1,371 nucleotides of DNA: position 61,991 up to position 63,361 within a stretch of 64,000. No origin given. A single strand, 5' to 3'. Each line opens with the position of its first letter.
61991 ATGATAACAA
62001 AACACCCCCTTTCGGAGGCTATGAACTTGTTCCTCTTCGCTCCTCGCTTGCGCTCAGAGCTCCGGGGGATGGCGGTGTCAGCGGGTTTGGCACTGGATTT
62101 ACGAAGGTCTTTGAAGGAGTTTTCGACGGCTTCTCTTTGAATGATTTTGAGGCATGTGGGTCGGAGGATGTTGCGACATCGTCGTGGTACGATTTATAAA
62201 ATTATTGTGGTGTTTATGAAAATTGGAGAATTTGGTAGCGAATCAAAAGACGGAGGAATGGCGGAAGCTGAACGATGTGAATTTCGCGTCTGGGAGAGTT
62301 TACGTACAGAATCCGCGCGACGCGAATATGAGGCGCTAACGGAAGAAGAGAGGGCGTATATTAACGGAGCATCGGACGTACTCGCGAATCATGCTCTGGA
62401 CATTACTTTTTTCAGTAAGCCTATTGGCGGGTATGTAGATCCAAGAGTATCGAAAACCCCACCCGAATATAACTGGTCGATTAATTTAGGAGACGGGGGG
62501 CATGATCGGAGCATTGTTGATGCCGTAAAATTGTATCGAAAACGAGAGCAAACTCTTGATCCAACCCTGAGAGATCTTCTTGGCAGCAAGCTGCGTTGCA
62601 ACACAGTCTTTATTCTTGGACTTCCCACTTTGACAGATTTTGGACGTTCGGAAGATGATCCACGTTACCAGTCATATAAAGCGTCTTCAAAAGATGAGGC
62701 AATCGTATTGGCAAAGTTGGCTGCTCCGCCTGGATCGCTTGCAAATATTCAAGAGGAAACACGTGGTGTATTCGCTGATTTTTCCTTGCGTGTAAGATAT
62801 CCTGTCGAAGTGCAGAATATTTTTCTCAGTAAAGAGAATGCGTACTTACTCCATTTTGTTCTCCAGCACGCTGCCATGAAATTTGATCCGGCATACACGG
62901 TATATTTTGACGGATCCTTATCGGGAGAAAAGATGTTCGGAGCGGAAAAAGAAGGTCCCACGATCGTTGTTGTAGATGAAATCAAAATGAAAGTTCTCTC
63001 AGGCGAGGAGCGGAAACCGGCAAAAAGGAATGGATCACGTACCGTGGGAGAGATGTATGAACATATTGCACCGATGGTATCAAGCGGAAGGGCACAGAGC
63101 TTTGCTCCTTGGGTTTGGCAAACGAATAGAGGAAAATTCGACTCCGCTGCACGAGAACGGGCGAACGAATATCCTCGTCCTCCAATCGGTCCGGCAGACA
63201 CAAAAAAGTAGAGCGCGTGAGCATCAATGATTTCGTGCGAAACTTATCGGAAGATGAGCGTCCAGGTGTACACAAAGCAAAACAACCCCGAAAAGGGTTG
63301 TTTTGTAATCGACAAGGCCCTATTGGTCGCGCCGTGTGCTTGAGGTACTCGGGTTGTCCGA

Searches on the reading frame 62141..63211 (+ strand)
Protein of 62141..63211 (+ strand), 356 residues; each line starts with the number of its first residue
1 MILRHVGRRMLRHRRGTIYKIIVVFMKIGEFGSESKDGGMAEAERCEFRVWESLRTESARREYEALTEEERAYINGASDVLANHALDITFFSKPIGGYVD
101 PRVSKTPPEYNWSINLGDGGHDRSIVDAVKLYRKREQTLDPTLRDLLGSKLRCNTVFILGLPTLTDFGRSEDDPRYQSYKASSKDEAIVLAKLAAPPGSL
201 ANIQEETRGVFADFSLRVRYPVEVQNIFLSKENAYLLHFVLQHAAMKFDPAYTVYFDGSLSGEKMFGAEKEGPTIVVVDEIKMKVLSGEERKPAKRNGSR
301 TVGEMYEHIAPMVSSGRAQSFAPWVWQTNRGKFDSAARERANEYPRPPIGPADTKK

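Call 17: find_encoding_contigs(protein=window:62141-63211:+, flank=10000, max_places=4)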
Protein window:62141-63211:+ (356 aa): 3 contigs read that carry it; 2 places shown.
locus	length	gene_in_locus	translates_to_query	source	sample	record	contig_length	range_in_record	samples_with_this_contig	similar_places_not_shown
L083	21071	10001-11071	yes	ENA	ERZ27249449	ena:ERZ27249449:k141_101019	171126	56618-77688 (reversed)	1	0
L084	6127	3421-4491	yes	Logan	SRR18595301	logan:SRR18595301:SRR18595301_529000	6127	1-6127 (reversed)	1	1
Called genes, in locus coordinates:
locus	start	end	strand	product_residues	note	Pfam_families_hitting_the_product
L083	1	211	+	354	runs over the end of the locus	PF10432:bact-PGI_C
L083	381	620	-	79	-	PF18893:DUF5652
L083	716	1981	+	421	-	-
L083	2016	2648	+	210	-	PF07690:MFS_1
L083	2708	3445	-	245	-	-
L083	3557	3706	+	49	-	-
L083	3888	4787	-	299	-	PF00685:Sulfotransfer_1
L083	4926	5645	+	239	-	PF01978:TrmB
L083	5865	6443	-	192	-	-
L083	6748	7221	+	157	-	PF03073:TspO_MBR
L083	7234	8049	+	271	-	-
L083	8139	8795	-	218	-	-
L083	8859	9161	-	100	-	-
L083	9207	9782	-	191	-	PF02481:DNA_processg_A (faint)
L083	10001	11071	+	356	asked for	-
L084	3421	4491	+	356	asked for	-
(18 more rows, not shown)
